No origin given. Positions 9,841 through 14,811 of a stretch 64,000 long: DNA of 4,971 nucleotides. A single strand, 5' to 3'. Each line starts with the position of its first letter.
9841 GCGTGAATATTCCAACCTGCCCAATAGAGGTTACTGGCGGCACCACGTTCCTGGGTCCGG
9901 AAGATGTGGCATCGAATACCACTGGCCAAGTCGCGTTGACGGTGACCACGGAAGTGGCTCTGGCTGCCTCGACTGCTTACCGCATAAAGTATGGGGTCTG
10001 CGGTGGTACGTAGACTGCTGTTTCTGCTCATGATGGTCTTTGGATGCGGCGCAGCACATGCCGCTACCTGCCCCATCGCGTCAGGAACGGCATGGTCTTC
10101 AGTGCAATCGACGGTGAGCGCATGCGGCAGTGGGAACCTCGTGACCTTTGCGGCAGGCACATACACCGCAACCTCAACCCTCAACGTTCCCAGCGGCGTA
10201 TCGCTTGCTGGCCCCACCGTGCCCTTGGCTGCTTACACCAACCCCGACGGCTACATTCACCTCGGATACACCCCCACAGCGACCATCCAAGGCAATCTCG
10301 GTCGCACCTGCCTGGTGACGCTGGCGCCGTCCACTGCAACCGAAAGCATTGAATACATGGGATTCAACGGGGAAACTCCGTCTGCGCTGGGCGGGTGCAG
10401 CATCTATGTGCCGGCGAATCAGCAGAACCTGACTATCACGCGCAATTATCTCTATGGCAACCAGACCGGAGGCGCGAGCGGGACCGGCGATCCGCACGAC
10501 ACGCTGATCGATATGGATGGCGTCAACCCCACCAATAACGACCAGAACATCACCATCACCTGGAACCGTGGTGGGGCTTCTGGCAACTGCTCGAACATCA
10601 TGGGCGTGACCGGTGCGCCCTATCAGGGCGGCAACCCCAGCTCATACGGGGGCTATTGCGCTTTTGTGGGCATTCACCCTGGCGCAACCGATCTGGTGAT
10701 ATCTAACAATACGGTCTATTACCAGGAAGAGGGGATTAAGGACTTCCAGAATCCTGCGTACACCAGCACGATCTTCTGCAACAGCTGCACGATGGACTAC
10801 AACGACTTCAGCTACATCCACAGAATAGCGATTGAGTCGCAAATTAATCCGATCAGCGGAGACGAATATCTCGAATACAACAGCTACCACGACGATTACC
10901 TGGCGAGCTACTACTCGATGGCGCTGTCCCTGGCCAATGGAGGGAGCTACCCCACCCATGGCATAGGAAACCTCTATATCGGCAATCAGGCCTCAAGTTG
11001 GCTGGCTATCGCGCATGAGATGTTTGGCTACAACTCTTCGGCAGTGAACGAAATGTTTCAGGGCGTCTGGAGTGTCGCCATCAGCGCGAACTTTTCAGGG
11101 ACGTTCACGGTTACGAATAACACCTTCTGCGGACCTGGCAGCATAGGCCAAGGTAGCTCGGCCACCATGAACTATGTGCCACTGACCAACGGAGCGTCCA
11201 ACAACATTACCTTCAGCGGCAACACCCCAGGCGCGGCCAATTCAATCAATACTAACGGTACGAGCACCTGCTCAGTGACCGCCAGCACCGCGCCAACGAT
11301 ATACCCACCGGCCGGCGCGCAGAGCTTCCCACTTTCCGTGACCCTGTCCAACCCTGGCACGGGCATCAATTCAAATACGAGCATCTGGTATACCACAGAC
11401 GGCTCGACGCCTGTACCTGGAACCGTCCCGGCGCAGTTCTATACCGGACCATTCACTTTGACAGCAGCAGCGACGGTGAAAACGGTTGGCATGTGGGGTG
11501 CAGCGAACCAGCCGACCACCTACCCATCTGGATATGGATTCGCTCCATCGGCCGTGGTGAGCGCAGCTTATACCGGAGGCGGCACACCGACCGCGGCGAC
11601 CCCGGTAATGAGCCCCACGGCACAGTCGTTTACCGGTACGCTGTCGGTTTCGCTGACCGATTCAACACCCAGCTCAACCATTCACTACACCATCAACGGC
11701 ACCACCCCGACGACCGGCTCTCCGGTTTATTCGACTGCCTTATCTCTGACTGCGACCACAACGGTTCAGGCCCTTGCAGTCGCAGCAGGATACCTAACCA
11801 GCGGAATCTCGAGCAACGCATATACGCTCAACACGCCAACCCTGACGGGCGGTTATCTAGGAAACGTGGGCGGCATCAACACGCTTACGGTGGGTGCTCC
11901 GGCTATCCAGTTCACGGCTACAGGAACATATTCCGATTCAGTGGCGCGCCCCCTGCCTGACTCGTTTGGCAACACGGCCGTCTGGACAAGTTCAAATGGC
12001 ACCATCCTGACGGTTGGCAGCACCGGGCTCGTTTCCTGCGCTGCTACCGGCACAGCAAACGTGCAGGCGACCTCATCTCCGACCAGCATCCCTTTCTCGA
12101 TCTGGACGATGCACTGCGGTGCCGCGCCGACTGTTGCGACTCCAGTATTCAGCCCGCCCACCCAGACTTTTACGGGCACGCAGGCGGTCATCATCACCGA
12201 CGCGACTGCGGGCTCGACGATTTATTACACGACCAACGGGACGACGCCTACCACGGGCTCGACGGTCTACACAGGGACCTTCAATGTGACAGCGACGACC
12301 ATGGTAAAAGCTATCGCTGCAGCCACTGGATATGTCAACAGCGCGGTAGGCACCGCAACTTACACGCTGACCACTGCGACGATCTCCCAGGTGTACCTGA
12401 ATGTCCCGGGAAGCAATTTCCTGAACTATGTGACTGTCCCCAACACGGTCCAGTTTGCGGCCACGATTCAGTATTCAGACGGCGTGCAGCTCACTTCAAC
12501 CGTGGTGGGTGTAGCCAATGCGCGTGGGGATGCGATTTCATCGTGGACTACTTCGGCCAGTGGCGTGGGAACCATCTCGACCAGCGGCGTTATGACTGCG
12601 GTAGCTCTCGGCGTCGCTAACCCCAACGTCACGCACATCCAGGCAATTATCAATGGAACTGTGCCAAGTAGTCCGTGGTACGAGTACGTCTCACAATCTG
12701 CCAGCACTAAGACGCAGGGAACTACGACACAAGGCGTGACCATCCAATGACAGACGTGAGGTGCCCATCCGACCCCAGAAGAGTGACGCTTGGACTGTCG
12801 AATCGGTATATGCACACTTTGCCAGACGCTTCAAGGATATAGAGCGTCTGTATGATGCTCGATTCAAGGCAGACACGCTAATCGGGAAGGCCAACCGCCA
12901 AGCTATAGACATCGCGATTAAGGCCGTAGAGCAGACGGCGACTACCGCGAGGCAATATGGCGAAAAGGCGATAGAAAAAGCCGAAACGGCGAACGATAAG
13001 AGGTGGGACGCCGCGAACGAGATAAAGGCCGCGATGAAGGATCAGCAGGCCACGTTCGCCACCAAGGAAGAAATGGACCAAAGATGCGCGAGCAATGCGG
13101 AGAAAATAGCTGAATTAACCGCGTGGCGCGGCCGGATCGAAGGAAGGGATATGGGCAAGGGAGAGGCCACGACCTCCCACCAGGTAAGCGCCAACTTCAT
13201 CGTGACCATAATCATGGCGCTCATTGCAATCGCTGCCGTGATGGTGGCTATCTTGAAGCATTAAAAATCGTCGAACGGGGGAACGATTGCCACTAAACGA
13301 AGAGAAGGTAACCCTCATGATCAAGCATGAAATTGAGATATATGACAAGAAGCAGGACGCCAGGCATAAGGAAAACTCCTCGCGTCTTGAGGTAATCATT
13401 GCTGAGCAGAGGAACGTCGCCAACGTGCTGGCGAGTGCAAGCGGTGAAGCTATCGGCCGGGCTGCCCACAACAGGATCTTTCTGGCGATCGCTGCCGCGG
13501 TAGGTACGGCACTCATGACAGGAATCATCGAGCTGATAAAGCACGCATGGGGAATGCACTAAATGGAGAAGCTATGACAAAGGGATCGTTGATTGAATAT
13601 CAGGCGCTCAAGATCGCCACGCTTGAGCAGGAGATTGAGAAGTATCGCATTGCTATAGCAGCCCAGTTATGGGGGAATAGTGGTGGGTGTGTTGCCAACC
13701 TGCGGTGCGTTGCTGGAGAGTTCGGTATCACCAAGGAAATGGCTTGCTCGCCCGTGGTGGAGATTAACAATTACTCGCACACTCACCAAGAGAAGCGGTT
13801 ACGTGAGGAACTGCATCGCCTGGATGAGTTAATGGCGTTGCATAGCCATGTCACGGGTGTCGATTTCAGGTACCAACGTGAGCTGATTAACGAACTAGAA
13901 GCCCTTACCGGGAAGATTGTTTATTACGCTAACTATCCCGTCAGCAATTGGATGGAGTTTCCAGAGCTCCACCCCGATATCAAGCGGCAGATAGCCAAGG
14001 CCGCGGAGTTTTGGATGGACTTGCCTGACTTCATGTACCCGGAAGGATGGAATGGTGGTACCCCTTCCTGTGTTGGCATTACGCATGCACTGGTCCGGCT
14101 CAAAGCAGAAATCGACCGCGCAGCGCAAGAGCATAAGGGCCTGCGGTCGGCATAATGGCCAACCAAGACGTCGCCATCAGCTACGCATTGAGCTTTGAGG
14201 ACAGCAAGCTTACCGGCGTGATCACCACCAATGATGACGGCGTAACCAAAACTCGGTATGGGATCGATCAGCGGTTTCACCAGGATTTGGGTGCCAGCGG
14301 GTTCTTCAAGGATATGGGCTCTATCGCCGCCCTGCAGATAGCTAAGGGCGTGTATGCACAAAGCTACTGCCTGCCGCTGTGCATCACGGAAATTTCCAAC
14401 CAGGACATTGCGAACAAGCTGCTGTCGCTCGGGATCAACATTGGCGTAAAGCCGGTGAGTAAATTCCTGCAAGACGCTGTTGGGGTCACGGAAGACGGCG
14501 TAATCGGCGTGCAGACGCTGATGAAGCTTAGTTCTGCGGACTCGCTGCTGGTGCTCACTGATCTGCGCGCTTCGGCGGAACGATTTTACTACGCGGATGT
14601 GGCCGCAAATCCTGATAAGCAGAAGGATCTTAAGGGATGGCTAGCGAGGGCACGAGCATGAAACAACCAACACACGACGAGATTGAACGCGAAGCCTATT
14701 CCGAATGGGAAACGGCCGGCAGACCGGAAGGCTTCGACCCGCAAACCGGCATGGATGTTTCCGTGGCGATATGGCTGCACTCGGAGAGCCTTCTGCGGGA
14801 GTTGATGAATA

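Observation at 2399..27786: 25-kb array of signal-peptide-bearing fibre/depolymerase-like proteins inside a podovirus-like prophage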

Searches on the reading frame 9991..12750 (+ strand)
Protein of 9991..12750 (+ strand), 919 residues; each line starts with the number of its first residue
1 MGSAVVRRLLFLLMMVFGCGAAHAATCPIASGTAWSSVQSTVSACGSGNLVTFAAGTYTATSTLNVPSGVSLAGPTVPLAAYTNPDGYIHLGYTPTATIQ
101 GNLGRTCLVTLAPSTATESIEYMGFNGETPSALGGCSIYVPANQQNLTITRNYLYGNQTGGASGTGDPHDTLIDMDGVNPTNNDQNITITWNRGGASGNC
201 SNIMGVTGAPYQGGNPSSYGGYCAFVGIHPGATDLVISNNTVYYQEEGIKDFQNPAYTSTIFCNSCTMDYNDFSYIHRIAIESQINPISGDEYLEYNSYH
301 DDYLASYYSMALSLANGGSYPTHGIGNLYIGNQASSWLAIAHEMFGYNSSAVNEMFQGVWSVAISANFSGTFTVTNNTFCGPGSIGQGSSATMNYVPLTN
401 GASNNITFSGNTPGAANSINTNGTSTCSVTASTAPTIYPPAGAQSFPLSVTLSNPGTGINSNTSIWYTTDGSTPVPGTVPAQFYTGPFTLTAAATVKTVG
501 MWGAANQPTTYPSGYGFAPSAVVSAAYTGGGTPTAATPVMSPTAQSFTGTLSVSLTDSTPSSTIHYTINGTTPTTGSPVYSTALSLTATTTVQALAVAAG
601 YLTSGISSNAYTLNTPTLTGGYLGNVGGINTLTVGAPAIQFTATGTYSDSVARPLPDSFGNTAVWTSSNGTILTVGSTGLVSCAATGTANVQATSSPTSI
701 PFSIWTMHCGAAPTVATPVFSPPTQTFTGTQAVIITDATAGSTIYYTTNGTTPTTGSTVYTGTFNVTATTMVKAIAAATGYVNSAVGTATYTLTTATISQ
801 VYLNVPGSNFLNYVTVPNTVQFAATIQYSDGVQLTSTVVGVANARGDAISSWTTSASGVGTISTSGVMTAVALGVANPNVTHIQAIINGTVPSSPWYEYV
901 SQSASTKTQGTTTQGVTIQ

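Call 5: search_protein_families(library=pfam, proteins=[window:9991-12750:+], max_evalue=0.01)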
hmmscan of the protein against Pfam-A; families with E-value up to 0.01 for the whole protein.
window:9991-12750:+ (919 aa): 3 families
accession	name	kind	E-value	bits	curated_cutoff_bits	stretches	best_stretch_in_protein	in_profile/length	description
PF13287.12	Fn3_assoc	-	8.4e-34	115.9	23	3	735-791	3-59/59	Fn3 associated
PF13290.12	CHB_HEX_C_1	-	7.5e-33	112.7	22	3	722-788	1-67/67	Chitobiase/beta-hexosaminidase C-terminal domain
PF02368.24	Big_2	-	8.9e-05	22.8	22.8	1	640-695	21-68/79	Bacterial Ig-like domain (group 2)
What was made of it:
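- On Virion-associated tailspike/fibre receptor-binding proteins: Ig and CHB_HEX_C domains occur in 9991-12750 (call 5).
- Checked: Pfam confirms three CHB_HEX_C/Fn3_assoc domains and one Big_2 in 9991-12750 (call 5).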

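Call 6: search_protein_families(library=phrogs, proteins=[window:9991-12750:+], max_evalue=0.01)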
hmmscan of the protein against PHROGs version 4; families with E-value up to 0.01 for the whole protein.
window:9991-12750:+ (919 aa): 0 families

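Call 98: search_protein_families(library=ncbifam, proteins=[window:9991-12750:+], max_evalue=0.01)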
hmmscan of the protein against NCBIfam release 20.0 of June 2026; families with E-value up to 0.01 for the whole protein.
window:9991-12750:+ (919 aa): 1 family
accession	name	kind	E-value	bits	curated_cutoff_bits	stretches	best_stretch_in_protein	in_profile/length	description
NF042962.1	DUF499_antiphage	equivalog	0.00091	17.3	1200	0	738-783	849-893/1025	anti-phage-associated DUF499 domain-containing protein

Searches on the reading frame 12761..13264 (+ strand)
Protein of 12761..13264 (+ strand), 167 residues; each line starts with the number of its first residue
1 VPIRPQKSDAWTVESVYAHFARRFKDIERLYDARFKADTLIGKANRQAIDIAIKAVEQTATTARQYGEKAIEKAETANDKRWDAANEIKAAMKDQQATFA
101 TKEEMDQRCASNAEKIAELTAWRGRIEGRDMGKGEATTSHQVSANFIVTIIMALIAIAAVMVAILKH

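Call 9: search_protein_families(library=phrogs, proteins=[window:12761-13264:+], max_evalue=0.01)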
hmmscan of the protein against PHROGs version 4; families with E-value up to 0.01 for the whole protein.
window:12761-13264:+ (167 aa): 0 families

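Call 27: search_protein_families(library=pfam, proteins=[window:12761-13264:+], max_evalue=0.05)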
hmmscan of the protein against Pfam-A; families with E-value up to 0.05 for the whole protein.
window:12761-13264:+ (167 aa): 1 family
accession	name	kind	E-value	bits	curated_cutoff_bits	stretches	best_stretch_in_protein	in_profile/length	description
PF05893.19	LuxC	-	0.017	14.5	21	1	63-155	22-109/401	Acyl-CoA reductase (LuxC)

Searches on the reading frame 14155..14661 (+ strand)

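Call 9: search_protein_families(library=phrogs, proteins=[window:14155-14661:+], max_evalue=0.01)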
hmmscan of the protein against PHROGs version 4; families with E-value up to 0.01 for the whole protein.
window:14155-14661:+ (168 aa): 2 families
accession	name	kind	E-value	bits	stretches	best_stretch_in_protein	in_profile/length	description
phrog_315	-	lysis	1.7e-17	64.2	1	21-166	348-484/677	endolysin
phrog_12853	-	unknown function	1.8e-07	32.7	1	25-123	21-127/131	-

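Call 27: search_protein_families(library=pfam, proteins=[window:14155-14661:+], max_evalue=0.05)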
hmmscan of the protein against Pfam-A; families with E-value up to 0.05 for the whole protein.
window:14155-14661:+ (168 aa): 2 families
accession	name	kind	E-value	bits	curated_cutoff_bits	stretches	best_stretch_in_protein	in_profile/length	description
PF09374.15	PG_binding_3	-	9.6e-06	26.1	24.6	1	102-166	3-75/76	Predicted Peptidoglycan domain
PF05838.17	Glyco_hydro_108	-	0.00024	22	21.2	1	25-97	14-85/85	Glycosyl hydrolase 108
